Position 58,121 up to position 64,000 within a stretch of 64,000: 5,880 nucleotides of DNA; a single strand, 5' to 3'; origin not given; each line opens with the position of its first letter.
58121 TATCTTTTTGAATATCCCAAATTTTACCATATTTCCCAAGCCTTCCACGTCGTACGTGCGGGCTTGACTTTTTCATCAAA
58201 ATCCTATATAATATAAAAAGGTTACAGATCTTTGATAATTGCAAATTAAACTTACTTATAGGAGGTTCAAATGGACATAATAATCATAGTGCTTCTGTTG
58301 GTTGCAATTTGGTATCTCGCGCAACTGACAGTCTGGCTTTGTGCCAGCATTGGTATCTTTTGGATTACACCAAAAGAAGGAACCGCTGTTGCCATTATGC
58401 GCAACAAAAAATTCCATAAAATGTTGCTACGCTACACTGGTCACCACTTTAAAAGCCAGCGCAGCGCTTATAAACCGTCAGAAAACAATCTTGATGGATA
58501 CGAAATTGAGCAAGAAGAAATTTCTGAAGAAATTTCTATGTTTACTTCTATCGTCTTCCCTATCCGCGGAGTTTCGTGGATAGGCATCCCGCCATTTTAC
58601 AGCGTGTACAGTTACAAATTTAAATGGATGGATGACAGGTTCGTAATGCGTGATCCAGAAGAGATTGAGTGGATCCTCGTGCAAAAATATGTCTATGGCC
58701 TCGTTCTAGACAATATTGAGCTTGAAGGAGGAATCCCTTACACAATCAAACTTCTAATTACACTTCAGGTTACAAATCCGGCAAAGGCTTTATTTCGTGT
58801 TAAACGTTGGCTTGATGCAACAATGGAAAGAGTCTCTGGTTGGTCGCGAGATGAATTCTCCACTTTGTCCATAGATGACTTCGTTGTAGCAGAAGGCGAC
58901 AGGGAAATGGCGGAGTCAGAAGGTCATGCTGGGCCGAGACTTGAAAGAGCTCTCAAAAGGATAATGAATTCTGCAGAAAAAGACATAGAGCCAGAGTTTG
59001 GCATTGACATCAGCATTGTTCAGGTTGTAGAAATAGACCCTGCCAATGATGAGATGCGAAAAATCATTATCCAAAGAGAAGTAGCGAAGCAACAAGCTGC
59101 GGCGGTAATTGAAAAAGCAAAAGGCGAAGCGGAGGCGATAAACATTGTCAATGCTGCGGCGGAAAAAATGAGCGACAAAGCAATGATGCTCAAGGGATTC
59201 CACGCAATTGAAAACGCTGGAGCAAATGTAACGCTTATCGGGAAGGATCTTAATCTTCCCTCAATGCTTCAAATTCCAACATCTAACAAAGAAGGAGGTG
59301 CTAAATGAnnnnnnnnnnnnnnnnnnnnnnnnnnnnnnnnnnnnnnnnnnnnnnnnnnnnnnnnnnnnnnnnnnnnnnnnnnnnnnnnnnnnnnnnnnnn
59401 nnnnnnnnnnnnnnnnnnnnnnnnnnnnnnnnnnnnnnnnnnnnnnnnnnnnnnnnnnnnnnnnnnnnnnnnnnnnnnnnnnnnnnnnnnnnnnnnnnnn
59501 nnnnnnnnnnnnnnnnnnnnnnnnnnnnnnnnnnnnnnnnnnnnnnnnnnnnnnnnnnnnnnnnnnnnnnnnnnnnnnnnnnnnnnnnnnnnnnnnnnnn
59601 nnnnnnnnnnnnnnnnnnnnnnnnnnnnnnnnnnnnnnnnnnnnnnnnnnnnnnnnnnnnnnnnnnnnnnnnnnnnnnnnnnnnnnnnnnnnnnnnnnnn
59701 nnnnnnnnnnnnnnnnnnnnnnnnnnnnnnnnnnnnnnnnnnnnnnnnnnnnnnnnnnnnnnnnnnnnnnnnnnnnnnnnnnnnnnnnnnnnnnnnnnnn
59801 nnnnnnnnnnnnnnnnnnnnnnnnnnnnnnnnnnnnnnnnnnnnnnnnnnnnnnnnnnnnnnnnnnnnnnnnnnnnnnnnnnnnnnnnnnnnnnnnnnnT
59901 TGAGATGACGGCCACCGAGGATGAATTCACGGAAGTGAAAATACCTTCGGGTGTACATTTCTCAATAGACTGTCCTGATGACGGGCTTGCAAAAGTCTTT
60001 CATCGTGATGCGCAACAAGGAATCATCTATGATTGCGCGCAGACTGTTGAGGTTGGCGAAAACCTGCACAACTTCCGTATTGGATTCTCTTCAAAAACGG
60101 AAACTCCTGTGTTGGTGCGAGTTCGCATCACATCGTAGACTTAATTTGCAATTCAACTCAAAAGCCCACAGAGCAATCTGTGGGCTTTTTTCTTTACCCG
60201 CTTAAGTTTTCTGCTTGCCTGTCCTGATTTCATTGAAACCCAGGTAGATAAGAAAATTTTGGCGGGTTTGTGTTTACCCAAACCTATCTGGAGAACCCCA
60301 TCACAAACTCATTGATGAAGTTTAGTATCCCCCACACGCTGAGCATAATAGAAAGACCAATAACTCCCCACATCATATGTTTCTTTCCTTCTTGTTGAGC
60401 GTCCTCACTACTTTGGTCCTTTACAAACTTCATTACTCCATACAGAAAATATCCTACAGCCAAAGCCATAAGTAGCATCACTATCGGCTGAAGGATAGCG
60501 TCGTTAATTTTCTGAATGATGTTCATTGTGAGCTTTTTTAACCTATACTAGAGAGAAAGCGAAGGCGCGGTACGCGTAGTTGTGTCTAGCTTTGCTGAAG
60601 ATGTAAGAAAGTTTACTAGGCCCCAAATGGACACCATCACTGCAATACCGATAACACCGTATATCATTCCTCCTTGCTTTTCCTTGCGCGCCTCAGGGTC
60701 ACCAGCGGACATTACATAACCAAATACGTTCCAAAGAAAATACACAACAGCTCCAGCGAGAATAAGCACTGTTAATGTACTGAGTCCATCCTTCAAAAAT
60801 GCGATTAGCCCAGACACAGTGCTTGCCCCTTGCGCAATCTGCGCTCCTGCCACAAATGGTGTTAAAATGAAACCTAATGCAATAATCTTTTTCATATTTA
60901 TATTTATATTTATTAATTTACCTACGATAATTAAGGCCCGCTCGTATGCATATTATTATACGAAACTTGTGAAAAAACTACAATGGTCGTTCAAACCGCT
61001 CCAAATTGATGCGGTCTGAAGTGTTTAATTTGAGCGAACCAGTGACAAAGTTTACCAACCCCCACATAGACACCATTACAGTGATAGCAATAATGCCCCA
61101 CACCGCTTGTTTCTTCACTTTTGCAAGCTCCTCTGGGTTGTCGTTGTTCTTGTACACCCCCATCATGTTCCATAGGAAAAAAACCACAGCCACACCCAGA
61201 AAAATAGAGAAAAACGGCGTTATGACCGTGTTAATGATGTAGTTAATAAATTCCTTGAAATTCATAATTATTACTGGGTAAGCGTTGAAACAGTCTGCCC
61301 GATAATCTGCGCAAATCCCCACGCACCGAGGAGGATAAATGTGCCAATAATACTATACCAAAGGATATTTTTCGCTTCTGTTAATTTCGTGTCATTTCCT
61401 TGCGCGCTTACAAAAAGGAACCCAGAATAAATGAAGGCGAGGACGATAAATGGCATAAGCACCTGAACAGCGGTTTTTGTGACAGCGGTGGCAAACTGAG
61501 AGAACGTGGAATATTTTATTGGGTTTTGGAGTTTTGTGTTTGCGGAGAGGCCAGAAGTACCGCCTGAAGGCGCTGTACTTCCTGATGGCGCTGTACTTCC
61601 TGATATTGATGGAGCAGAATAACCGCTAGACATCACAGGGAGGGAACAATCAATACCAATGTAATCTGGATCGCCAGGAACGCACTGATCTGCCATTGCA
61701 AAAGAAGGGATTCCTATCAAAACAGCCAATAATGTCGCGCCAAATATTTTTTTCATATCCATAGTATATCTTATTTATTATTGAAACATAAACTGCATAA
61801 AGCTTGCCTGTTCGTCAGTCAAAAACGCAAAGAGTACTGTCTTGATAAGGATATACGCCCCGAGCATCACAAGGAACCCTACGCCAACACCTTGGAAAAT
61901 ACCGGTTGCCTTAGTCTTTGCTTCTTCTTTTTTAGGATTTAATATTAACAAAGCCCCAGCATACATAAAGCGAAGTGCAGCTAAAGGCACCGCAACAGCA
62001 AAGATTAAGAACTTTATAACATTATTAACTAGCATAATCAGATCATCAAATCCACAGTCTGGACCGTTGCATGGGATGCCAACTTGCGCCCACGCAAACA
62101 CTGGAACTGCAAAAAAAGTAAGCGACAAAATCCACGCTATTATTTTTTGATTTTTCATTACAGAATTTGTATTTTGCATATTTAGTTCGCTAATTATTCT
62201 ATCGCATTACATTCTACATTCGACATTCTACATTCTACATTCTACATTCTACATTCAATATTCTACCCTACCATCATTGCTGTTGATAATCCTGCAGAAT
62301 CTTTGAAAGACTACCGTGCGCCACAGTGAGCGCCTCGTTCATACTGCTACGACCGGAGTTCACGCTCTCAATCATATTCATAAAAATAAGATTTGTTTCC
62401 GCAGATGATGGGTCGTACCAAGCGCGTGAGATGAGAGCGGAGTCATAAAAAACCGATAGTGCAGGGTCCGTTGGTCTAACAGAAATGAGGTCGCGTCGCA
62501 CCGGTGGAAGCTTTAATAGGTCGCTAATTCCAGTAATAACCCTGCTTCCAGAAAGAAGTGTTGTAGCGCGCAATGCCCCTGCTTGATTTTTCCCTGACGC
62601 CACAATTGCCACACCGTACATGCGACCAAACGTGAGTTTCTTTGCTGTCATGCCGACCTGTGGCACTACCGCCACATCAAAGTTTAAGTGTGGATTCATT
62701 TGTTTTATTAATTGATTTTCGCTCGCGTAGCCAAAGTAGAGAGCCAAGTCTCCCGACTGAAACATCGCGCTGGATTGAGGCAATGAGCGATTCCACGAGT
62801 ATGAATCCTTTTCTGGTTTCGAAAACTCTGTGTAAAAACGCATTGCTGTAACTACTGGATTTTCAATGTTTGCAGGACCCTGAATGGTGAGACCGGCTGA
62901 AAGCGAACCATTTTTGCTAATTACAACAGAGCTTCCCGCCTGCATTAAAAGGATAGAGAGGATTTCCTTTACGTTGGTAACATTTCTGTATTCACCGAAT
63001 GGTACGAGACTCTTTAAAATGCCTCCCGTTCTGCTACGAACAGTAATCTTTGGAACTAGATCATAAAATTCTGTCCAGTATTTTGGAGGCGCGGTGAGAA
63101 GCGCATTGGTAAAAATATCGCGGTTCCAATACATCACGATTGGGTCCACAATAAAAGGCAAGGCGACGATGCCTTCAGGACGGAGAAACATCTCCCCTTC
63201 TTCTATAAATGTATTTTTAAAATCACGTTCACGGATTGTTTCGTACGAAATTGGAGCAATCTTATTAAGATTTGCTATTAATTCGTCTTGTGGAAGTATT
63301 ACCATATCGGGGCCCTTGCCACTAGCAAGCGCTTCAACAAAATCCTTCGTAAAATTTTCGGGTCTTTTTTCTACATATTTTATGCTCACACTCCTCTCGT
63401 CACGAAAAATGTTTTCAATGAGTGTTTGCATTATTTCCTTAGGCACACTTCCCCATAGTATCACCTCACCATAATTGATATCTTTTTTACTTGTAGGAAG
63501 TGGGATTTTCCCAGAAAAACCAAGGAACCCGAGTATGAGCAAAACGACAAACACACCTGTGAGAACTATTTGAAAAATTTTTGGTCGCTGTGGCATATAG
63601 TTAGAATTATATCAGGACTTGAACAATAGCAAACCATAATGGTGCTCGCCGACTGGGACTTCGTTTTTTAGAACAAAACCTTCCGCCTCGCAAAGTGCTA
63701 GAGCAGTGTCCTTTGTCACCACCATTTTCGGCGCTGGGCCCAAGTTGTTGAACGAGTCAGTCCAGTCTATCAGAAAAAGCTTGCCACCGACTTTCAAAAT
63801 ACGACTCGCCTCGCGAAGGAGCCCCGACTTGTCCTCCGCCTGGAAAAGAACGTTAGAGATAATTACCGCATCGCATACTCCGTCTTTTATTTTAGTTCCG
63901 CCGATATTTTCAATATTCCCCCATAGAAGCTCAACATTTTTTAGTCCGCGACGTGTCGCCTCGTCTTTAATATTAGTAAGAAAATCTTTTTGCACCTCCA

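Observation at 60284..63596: Tandem array of five divergent paralogous small two-helix membrane proteins downstream of a solute-binding protein gene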

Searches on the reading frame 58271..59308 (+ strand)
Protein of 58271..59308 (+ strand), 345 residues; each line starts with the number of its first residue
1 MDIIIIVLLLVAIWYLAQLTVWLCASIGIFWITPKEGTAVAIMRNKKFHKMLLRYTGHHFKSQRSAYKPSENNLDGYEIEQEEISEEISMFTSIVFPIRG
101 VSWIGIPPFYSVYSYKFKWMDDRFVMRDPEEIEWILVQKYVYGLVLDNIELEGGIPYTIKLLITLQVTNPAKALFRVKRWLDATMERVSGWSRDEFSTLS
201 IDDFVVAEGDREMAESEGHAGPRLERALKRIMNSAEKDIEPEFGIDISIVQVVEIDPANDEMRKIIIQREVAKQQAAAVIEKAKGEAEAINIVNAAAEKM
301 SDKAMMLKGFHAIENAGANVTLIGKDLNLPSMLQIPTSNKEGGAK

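Call 3: search_protein_families(library=pfam, proteins=[window:58271-59308:+], max_evalue=1)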
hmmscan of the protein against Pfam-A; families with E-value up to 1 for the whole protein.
window:58271-59308:+ (345 aa): 2 families
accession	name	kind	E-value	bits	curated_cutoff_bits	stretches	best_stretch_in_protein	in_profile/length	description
PF01145.31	Band_7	-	8e-07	29.7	23.6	1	100-287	24-176/176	SPFH domain / Band 7 family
PF06426.19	SATase_N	-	0.12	13.1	21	1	272-314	62-104/105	Serine acetyltransferase, N-terminal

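Call 11: search_protein_families(library=ncbifam, proteins=[window:58271-59308:+], max_evalue=0.1)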
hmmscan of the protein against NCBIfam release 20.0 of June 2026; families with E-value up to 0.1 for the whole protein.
window:58271-59308:+ (345 aa): 3 families
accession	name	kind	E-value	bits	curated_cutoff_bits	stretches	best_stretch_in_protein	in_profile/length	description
NF002170.0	PRK01005.1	equivalog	0.036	13.8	280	1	255-316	22-76/208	V-type ATP synthase subunit E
NF058584.1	thiaGlu_TglI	equivalog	0.049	13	450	1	131-191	53-114/268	peptidyl (S)-2-mercaptoglycine synthase subunit TglI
NF011043.0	PRK14473.1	equivalog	0.071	13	168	0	254-309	68-123/164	F0F1 ATP synthase subunit B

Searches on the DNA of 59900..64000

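Call 81: search_rna_families(source=window, start=59900, end=64000, threshold=evalue, max_evalue=1)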
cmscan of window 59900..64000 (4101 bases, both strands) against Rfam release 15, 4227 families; matches with E-value up to 1: 6.
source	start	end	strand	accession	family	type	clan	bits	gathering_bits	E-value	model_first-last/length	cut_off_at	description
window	60189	60271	+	RF00697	mir-186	Gene; miRNA;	-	25.2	70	0.12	1-82/82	no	mir-186 microRNA precursor family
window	60096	60194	+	RF01859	Phe_leader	Cis-reg; leader;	-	25.2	55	0.43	1-125/125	no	Phenylalanine leader peptide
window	60160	60189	-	RF00084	CsrC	Gene; sRNA;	CL00106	23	61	0.00047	212-241/255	no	CsrC RNA family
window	60194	60269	+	RF03668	mir-1788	Gene; miRNA;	-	22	57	0.19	1-77/77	no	mir-1788 microRNA precursor family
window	60107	60193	+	RF00513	Trp_leader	Cis-reg; leader;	-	21.4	41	0.54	1-100/100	no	Tryptophan operon leader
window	60160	60189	+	RF00084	CsrC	Gene; sRNA;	CL00106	20.3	61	0.0036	212-241/255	no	CsrC RNA family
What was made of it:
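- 60160..60189 (.): Bidirectional intrinsic terminator. It has a 13-bp stem, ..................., flanked by A and T runs. It closes both the array operon (minus strand) and the convergent SPFH operon (plus strand). Rfam finds only terminator-like partial matches here (call 81).
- Tried and rejected: It found nothing beyond terminator-like fragments (call 81).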
